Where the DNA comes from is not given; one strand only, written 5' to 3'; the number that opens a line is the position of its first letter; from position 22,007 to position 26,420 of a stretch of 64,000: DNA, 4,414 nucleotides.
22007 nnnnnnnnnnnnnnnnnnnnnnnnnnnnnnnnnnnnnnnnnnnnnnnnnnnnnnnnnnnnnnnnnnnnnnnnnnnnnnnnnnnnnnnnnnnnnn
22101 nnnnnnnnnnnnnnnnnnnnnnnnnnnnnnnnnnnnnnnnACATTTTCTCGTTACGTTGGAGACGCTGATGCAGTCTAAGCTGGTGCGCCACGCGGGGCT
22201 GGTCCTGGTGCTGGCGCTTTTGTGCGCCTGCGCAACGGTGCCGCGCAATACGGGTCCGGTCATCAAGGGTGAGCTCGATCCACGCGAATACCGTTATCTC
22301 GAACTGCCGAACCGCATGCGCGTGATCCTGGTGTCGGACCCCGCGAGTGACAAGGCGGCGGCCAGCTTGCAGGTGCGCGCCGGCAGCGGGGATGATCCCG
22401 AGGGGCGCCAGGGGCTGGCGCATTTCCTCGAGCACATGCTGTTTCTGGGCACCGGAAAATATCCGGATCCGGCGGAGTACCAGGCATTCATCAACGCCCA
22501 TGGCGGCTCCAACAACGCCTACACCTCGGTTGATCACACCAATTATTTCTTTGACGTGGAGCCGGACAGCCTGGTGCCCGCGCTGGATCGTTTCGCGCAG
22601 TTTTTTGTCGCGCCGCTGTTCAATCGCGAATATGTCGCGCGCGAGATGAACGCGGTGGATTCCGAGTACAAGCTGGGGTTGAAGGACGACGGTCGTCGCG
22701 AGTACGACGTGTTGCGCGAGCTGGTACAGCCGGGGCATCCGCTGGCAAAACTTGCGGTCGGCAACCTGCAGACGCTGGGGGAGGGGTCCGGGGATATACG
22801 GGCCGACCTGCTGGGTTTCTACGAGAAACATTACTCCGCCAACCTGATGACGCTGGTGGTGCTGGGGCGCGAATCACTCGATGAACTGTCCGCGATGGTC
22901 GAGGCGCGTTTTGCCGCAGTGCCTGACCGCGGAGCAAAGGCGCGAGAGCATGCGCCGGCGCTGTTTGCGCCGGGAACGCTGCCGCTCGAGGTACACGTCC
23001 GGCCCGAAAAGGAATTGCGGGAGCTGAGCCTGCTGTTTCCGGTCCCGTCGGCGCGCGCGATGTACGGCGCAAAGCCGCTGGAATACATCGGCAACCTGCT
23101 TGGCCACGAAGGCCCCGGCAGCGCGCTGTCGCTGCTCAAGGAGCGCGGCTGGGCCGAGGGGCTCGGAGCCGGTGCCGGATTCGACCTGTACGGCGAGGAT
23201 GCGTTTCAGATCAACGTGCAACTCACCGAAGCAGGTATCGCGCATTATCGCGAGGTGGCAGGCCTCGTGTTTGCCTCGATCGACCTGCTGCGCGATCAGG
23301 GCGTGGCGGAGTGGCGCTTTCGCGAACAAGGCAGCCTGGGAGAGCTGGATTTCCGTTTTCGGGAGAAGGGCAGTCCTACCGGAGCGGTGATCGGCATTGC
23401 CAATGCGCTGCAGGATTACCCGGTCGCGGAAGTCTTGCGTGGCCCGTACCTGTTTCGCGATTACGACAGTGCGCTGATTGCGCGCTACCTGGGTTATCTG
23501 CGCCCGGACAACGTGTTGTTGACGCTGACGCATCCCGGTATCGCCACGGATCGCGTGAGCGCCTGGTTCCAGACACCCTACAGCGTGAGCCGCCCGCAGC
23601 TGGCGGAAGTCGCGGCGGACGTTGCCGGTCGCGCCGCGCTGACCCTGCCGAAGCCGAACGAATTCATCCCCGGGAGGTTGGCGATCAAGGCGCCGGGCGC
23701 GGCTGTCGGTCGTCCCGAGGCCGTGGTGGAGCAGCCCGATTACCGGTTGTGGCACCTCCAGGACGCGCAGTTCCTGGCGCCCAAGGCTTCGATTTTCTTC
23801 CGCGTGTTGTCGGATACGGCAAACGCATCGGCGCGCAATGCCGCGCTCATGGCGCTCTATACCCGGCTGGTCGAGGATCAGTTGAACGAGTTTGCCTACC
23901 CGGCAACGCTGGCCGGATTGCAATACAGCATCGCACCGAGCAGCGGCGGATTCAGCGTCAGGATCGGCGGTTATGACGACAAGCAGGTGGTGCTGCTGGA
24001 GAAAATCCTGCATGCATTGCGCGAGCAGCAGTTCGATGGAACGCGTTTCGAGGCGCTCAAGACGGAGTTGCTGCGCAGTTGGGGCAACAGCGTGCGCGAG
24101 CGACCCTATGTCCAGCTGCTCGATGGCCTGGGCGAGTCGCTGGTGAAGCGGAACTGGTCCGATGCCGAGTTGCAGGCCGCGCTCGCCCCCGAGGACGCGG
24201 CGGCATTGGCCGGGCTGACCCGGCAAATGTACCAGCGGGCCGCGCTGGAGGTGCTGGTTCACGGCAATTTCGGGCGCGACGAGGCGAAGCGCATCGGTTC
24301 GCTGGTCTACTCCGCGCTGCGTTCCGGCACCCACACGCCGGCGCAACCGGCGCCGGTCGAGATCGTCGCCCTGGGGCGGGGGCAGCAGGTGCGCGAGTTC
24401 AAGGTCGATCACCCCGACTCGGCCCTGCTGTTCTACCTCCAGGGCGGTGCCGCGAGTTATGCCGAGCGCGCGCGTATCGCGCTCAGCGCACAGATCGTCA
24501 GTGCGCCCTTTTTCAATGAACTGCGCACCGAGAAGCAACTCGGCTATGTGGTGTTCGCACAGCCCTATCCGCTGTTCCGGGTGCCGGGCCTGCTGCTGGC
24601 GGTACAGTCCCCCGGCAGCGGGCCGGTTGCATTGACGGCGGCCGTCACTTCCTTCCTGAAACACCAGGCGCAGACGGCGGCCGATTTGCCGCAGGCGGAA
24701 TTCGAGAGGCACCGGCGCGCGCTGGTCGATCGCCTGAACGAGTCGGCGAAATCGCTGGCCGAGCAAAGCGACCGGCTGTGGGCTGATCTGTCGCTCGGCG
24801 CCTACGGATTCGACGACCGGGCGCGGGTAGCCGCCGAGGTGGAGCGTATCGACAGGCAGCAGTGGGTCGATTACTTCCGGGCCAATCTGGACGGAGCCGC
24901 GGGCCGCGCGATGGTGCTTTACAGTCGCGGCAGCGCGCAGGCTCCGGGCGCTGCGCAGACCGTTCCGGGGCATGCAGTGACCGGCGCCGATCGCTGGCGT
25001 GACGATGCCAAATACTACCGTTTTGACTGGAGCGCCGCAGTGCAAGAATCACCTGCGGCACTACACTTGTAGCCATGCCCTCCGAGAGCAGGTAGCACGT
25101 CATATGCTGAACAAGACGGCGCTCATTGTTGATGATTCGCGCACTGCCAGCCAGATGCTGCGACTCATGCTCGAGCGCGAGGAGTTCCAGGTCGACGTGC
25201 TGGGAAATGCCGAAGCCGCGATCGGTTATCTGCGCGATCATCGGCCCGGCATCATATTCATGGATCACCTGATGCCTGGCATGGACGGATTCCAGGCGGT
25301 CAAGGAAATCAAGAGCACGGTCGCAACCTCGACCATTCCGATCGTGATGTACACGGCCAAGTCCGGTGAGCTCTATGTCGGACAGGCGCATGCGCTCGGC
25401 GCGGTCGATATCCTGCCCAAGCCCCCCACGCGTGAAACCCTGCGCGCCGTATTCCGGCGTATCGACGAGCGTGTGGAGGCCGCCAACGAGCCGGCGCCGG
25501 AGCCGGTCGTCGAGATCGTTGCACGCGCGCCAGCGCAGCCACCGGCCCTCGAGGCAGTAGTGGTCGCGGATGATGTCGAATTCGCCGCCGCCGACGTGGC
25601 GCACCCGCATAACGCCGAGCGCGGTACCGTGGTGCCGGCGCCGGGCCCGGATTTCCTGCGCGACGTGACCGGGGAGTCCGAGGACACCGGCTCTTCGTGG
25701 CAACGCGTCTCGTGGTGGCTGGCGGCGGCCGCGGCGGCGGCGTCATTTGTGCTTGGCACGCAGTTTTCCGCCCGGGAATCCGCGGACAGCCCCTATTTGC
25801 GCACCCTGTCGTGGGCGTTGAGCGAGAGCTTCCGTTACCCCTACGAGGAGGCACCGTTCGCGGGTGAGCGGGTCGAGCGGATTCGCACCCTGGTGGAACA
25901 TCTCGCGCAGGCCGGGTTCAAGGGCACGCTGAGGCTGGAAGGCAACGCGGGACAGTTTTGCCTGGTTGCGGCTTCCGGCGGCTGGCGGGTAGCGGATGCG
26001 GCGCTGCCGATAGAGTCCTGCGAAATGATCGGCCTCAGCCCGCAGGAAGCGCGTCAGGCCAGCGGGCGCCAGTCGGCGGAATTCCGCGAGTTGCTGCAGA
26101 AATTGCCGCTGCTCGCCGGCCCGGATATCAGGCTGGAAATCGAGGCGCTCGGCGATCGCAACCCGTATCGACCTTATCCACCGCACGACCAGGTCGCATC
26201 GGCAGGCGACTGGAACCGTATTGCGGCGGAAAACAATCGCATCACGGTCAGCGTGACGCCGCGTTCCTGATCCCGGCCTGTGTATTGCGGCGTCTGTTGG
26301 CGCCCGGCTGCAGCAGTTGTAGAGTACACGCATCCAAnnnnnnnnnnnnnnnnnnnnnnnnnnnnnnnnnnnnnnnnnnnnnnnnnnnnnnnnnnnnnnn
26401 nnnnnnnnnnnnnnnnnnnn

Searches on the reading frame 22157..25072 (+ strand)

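Call 28: search_protein_families(library=pfam, proteins=[window:22157-25072:+], max_evalue=0.0001)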
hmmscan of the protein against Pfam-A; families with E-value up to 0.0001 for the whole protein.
window:22157-25072:+ (971 aa): 4 families
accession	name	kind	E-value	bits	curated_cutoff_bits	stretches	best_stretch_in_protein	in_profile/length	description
PF16187.10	Peptidase_M16_M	-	2.6e-74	250.3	29.7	1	399-673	1-282/284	Middle or third domain of peptidase_M16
PF05193.26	Peptidase_M16_C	-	9.3e-39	133.6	23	2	215-390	4-176/181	Peptidase M16 inactive domain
PF00675.25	Peptidase_M16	-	7.9e-35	120.4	22.3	1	55-192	1-148/149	Insulinase (Peptidase family M16)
PF22456.1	PqqF-like_C_4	-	1.7e-30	105.5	27.5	1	776-875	1-100/100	PQQ synthase PqqF-like, C-terminal lobe domain 4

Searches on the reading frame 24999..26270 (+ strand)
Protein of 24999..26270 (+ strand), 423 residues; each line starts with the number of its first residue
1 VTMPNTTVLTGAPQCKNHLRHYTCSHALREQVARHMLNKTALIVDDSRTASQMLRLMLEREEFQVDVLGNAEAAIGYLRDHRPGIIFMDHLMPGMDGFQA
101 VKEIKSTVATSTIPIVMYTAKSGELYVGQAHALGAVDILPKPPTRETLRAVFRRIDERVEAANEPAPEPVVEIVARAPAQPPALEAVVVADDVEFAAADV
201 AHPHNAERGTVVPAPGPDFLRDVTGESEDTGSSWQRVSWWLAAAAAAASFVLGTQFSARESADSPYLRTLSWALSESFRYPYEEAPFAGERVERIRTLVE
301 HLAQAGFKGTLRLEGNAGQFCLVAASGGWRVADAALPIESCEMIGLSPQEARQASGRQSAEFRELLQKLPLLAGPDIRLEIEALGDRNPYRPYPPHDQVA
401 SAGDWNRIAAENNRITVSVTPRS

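Call 28: search_protein_families(library=pfam, proteins=[window:24999-26270:+], max_evalue=0.0001)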
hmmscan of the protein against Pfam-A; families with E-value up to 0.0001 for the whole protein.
window:24999-26270:+ (423 aa): 1 family
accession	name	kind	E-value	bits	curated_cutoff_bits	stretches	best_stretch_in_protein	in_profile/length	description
PF00072.30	Response_reg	-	7e-24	84.6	30.2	1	42-151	2-109/111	Response regulator receiver domain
